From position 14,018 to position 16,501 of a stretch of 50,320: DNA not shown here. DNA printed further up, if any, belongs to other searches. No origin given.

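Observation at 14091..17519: Compact azol(in)e-type RiPP-like island: an all-in-one RRE-SagB-YcaO enzyme, an HExxH peptidase and a hidden Cys/Ser/Gly peptide gene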

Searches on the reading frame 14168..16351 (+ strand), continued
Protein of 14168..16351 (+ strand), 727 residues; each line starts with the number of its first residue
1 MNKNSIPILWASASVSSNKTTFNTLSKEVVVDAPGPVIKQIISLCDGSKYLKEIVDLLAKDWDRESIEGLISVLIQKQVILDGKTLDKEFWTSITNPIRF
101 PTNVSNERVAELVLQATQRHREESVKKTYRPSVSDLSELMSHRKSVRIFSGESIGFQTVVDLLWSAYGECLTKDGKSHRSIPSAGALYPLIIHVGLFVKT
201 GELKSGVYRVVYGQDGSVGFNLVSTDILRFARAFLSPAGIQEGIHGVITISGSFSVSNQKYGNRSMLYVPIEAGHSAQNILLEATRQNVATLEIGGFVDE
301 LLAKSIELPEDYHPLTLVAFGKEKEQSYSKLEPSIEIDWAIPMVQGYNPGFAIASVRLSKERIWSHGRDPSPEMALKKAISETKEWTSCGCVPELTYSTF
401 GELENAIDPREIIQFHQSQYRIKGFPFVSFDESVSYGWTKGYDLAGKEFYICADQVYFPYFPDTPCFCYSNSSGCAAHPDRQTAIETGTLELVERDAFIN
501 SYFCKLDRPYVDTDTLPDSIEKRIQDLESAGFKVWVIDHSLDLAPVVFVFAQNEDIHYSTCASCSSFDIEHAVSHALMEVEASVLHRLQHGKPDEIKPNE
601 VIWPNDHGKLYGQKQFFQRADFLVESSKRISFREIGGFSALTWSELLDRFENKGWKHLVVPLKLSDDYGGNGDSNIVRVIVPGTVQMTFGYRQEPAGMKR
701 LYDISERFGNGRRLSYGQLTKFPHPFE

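Call 25: find_related_loci(query=A2, collection=genome_contigs, flank=5000)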
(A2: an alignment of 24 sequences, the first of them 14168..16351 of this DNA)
Query A2 (727 aa) in genome_contigs; peptide patterns used: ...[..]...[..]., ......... (x = any residue, [..] = any of these).
600 stretches matched a pattern (row limit reached: there are more); 584 encode a relative of the query (tblastn E <= 1e-3); the best 80 are kept; 80 distinct loci.
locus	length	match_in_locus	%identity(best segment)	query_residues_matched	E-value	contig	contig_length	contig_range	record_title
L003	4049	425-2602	69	1-727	0e+0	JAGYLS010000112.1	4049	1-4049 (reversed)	MAG: Candidatus Oleincola secundus isolate M50B99 112, whole genome shotgun sequence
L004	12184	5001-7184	59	1-727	0e+0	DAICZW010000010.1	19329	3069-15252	MAG TPA_asm: bacterium isolate clean1826 NODE_10_length_19329_cov_6.785737, whole genome shotgun sequence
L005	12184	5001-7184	52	1-726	0e+0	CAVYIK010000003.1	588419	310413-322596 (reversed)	MAG: uncultured bacterium isolate MFD01476.bin.2.169 genome assembly, contig: contig_73288, whole genome shotgun sequenc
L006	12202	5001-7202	49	1-726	0e+0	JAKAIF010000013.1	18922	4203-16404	MAG: bacterium isolate WY3.bin166 NODE_4836_length_18922_cov_1.720458, whole genome shotgun sequence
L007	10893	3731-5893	49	1-726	0e+0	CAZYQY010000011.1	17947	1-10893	MAG TPA_asm: uncultured Candidatus Saccharibacteria bacterium isolate binchicken_co100_35 genome assembly, contig: NODE_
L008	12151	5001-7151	45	7-726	0e+0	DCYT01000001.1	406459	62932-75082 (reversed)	MAG TPA_asm: Patescibacteria group bacterium UBA2103 UBA2103_contig_798, whole genome shotgun sequence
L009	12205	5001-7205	40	1-724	4e-169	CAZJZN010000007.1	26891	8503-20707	MAG TPA_asm: uncultured Bdellovibrionales bacterium isolate SRP286056_co1_430 genome assembly, contig: NODE_2030_length_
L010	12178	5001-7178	73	1-727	0e+0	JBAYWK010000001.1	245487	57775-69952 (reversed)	MAG: Candidatus Paceibacterota bacterium isolate SO_2016_LW3_81 scaffold00054_LW162_2016, whole genome shotgun sequence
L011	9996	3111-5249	34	7-726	1e-122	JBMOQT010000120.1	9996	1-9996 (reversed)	MAG: Pseudomonadota bacterium isolate Betzabe_MAG161 MAG161_120, whole genome shotgun sequence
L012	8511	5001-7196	47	1-726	0e+0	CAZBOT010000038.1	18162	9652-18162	MAG TPA_asm: uncultured Candidatus Saccharibacteria bacterium isolate SRP329715_co1_191 genome assembly, contig: NODE_45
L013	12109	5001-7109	33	7-726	6e-115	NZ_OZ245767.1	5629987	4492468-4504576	MAG: Reyranella sp. isolate d6c96d0b-8d00-4f59-9536-c1456362ed19 chromosome 1, complete sequence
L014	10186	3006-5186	55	1-727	0e+0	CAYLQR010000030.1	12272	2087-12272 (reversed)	MAG TPA_asm: uncultured Candidatus Saccharibacteria bacterium isolate SRP067234_co1_46 genome assembly, contig: k99_1035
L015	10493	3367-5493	32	7-726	5e-111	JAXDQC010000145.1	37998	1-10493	MAG: Betaproteobacteria bacterium isolate BP_726 scaffold_5714930, whole genome shotgun sequence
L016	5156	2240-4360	32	3-726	7e-102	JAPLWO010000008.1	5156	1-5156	MAG: Candidatus Magasanikiibacteriota bacterium isolate LacPavin_0920_WC57_MAG_45_8 LacPavin_0920_WC57_scaffold_527198,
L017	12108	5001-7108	39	27-726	2e-106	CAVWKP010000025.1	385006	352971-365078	MAG: uncultured Alphaproteobacteria bacterium isolate MFD05521.bin.2.117 genome assembly, contig: contig_7829, whole gen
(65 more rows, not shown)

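Call 38: search_solved_structures(query=A2, max_evalue=0.01, show_alignments=0)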
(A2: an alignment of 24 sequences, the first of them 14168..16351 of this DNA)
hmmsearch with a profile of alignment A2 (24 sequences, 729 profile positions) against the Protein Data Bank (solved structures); distinct sequences matched with E-value up to 0.01: 17.
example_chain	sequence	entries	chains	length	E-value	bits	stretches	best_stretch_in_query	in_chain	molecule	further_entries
3eo7_A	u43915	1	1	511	5.6e-20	74.2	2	156-304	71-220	Putative Nitroreductase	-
7u58_A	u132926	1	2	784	1.2e-14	56.6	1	366-585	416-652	MusD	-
6pe3_A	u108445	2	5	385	7.9e-12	47.3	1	423-590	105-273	Uncharacterized protein MJ1094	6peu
4bs9_A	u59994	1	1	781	1.9e-11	46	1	399-586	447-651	TRUD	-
7ly4_A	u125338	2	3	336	1.5e-09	39.7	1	64-319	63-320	BmdC, Oxidase | BmdC, NRPS oxidase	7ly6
7ly7_B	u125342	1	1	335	1.5e-09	39.7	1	64-318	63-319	BmdC, Oxidase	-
6gos_C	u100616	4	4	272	5.8e-08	34.5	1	152-324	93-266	Microcin B17-processing protein McbC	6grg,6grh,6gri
4v1t_A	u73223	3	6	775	6.4e-08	34.3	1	407-560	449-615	LYND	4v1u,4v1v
3hoi_A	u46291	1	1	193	1.9e-07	32.8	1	135-316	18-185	FMN-dependent nitroreductase BF3017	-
7ly5_B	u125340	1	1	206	3.8e-07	31.8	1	134-321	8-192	BmdC, oxidase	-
8cqs_A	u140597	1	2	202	3.8e-06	28.5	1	134-316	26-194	Nitroreductase-like protein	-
6ci7_A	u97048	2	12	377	4.2e-05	25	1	439-527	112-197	YcaO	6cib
5lq4_A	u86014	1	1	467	0.0012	20.3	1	132-210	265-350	CyaGox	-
8pz5_A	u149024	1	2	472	0.0012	20.2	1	132-210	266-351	SagB-type dehydrogenase domain protein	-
5lq4_B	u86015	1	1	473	0.0012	20.2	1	132-210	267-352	CyaGox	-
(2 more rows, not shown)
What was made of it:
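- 14570..15142 (+): SagB-type FMN dehydrogenase domain, about aa 135-325. PDB profile hits to McbC, BmdC and ThcOx (call 38).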

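Call 42: find_related_loci(query=A2, collection=metagenome_contigs, flank=4000)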
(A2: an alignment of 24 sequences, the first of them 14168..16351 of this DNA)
Query A2 (727 aa) in metagenome_contigs; peptide patterns used: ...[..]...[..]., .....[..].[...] (x = any residue, [..] = any of these).
599 stretches matched a pattern (row limit reached: there are more); 435 encode a relative of the query (tblastn E <= 1e-3); the best 80 are kept; 80 distinct loci.
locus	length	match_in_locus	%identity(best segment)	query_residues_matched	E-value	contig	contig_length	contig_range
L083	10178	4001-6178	74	1-727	0e+0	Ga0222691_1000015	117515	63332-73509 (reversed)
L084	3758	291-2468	72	1-727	0e+0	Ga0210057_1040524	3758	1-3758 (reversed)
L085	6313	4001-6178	72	1-727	0e+0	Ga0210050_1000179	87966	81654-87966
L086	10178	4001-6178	72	1-727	0e+0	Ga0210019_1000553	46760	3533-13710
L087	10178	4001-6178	72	1-727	0e+0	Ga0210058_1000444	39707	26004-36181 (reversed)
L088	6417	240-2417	72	1-727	0e+0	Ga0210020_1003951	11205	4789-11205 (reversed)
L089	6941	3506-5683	72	1-727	0e+0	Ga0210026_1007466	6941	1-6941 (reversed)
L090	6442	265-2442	72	1-727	0e+0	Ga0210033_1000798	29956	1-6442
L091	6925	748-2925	72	1-727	0e+0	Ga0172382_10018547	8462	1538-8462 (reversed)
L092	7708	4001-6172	69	1-727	0e+0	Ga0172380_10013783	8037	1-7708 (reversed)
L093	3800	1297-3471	61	1-727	0e+0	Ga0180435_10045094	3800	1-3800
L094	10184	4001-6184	59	1-727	0e+0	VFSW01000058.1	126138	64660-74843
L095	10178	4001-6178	73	1-727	0e+0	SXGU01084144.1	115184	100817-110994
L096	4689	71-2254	57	1-727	0e+0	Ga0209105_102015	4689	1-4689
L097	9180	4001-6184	55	1-727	0e+0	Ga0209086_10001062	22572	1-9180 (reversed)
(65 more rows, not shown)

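Call 45: predict_structure(alignment_id=A2)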
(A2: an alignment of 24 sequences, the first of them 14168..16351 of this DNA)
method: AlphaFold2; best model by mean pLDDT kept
length: 727 residues; sequences in the alignment: 24
mean_pLDDT: 73.5   pTM: 0.61
mean pLDDT of the five models: 73.5, 69.1, 64.3, 61.0, 45.6
residues with pLDDT >= 90: 117; 70-90: 350; 50-70: 169; < 50: 91
segments of 3 or more residues with pLDDT < 50: 88-105, 123-125, 170-173, 175-187, 326-333, 418-425, 459-466, 688-697, 719-727
pLDDT, mean of each block of 10 residues (from residue 1): 80 74 71 85 84 91 91 86 63 35 47 56 56 55 67 86 72 45 46 89 89 71 81 59 81 69 61 78 83 67 80 85 60 59 63 79 78 79 83 85 87 57 55 87 92 71 46 79 92 81 74 91 89 89 88 80 91 90 80 69 57 60 72 90 93 89 84 88 61 46 61 52 43
secondary structure, 60 per line:
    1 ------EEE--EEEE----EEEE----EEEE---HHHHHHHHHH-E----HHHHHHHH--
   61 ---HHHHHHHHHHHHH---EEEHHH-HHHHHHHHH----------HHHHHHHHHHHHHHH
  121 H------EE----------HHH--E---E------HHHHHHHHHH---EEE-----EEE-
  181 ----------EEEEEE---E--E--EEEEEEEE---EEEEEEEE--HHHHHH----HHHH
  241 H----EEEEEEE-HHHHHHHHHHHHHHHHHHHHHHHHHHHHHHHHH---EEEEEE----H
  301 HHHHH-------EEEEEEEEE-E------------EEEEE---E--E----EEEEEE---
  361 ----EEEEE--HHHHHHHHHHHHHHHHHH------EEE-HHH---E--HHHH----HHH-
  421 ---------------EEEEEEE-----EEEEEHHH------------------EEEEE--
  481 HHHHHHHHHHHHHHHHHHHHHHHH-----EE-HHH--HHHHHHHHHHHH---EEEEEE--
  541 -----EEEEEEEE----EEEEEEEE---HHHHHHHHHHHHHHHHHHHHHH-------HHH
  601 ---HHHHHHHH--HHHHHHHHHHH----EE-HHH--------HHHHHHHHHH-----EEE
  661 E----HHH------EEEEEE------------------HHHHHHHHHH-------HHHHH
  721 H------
elements in order (helices of 4 or more, strands of 3 or more residues): E7-9 E12-15 E20-23 E28-31 H35-44 H51-58 H64-76 E80-82 H87-95 H106-121 H156-165 E169-171 E177-179 E191-196 E206-213 E217-224 H227-232 H237-241 E246-252 H254-286 E290-295 H300-305 E313-321 E336-340 E352-357 E365-369 H372-389 E396-398 H409-412 E436-442 E448-452 E474-478 H481-504 H518-529 E533-538 E546-553 E558-565 H569-590 H604-611 H614-624 H643-652 E658-661 E675-680 H699-708 H716-721

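Call 52: fold_search(model_id=the predicted structure, library=pdb)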
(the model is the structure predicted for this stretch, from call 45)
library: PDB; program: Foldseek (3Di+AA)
matches with E <= 10: 398; with E <= 0.001: 202
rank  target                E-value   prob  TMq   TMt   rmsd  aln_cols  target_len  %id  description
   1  4v1t_B                1.5e-17  1.00  0.42  0.40  22.0       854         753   15  Heterocyclase in complex with substrate and Cofactor (released 2015-01-14)
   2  4v1v_A                1.5e-17  1.00  0.43  0.42  21.4       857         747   16  Heterocyclase in complex with substrate and Cofactor (released 2015-01-14)
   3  4v1u_B                5.5e-17  1.00  0.44  0.43  21.9       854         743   15  Heterocyclase in complex with substrate and Cofactor (released 2015-01-14)
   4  4v1t_A                5.5e-17  1.00  0.42  0.40  24.2       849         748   16  Heterocyclase in complex with substrate and Cofactor (released 2015-01-14)
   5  4bs9                  9.6e-17  1.00  0.38  0.39  22.5       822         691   16  Structure of the heterocyclase TruD (released 2013-11-06)
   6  4v1v_B                1.8e-16  1.00  0.40  0.39  23.9       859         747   15  Heterocyclase in complex with substrate and Cofactor (released 2015-01-14)
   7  4v1u_A                7.7e-16  1.00  0.43  0.42  23.9       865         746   15  Heterocyclase in complex with substrate and Cofactor (released 2015-01-14)
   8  7u58_B                3.2e-15  1.00  0.42  0.47   5.3       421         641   22  YcaO-mediated ATP-dependent peptidase activity in ribosomal peptide biosynthesis (released 2022-11-02)
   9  7u58_A                6.2e-15  1.00  0.43  0.47   4.7       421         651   21  YcaO-mediated ATP-dependent peptidase activity in ribosomal peptide biosynthesis (released 2022-11-02)
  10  7ly7_B                3.3e-13  1.00  0.23  0.46  18.0       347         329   17  Crystal structure of the elongation module of the bacillamide NRPS, BmdB, in complex with the oxidase BmdC (released 2022-02-02)
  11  6peu_A                5.3e-13  1.00  0.37  0.66   5.8       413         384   17  Structure of YcaO enzyme from Methanocaldococcus jannaschii in complex with peptide (released 2019-11-06)
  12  6peu_B                5.3e-13  1.00  0.37  0.65   5.8       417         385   16  Structure of YcaO enzyme from Methanocaldococcus jannaschii in complex with peptide (released 2019-11-06)
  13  6ci7_A                5.5e-13  1.00  0.36  0.68   5.6       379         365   18  The structure of YcaO from Methanopyrus kandleri bound with AMPPCP and Mg2+ (released 2018-03-21)
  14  6ci7_F                6.1e-13  1.00  0.36  0.68   4.5       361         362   18  The structure of YcaO from Methanopyrus kandleri bound with AMPPCP and Mg2+ (released 2018-03-21)
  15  7ly4_A                6.1e-13  1.00  0.23  0.47  18.0       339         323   17  Cryo-EM structure of the elongation module of the bacillamide NRPS, BmdB, in complex with the oxidase, BmdC (released 2022-02-02)
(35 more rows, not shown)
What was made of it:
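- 14168..16351 (+): 727-aa RRE-SagB-YcaO fusion enzyme gene. AlphaFold model and Foldseek matches to LynD/TruD/MusD/McbD and to BmdC/ThcOx/McbC (calls 45, 52).
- On LAP / TOMM (azol(in)e RiPP) biosynthetic cluster: Foldseek matches to LynD, TruD and McbD (call 52). Profile and fold matches to McbC, BmdC and ThcOx (calls 38, 52).
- Foldseek matches to LynD, TruD, McbD, ThcOx and McbC (call 52). YcaOs are chemically versatile; MusD is among the best structural matches (calls 38, 52).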

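Call 81: search_protein_families(library=pfam, proteins=[L013:7293-8270:+, L013:8274-9179:-, L013:3616-5091:-, L017:7319-8167:+, L017:3004-4008:-, L009:3575-4834:+, L009:7478-8323:-, L009:8186-8905:+, L009:9931-11229:-, L013:7-4941:+], max_evalue=0.0001)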
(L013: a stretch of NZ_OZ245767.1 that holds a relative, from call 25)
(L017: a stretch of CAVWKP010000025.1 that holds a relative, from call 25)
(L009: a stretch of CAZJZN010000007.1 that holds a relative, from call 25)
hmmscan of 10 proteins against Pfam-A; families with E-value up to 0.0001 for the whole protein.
L013:7293-8270:+ (325 aa): 0 families

L013:8274-9179:- (301 aa): 0 families

L013:3616-5091:- (491 aa): 0 families

L017:7319-8167:+ (282 aa): 0 families

L017:3004-4008:- (334 aa): 0 families

L009:3575-4834:+ (419 aa): 1 family
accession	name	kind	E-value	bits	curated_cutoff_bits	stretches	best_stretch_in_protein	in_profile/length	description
PF09903.14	DUF2130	-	7.3e-77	258.5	26.7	1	140-397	3-254/255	Uncharacterized protein conserved in bacteria (DUF2130)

L009:7478-8323:- (281 aa): 2 families
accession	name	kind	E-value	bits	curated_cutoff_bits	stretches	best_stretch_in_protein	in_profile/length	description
PF10026.15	DUF2268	-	2.1e-19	70.2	23.6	1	92-274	4-194/195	Predicted Zn-dependent protease (DUF2268)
PF25594.1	GldB_lipo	-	3.7e-06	27.2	27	0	217-279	246-307/309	Gliding motility protein GldB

L009:8186-8905:+ (239 aa): 1 family
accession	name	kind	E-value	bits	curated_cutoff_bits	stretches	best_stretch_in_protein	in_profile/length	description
PF01541.30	GIY-YIG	-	3.1e-10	40.6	22.6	1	154-221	1-70/78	GIY-YIG catalytic domain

L009:9931-11229:- (432 aa): 1 family
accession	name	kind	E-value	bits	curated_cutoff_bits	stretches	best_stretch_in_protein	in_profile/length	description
PF01551.29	Peptidase_M23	-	1.1e-29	102.9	28.7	1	312-400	2-88/96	Peptidase family M23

L013:7-4941:+ (1644 aa): 3 families
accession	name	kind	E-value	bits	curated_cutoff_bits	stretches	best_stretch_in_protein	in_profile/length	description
PF00353.25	HemolysinCabind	-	6.3e-57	189.5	23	7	1421-1455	2-36/36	RTX calcium-binding nonapeptide repeat (4 copies)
PF00028.23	Cadherin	-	1.9e-19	70.3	28.8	1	864-943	3-90/93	Cadherin domain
PF08548.17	Peptidase_M10_C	-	7.3e-05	23.1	20.7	0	1284-1388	38-138/193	Peptidase M10 serralysin C terminal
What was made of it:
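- Tried and rejected: None was found (call 81).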

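Call 82: search_protein_families(library=padloc, proteins=[window:14168-16351:+], max_evalue=0.0001)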
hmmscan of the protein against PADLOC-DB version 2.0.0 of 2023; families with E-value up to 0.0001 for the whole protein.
window:14168-16351:+ (727 aa): 0 families
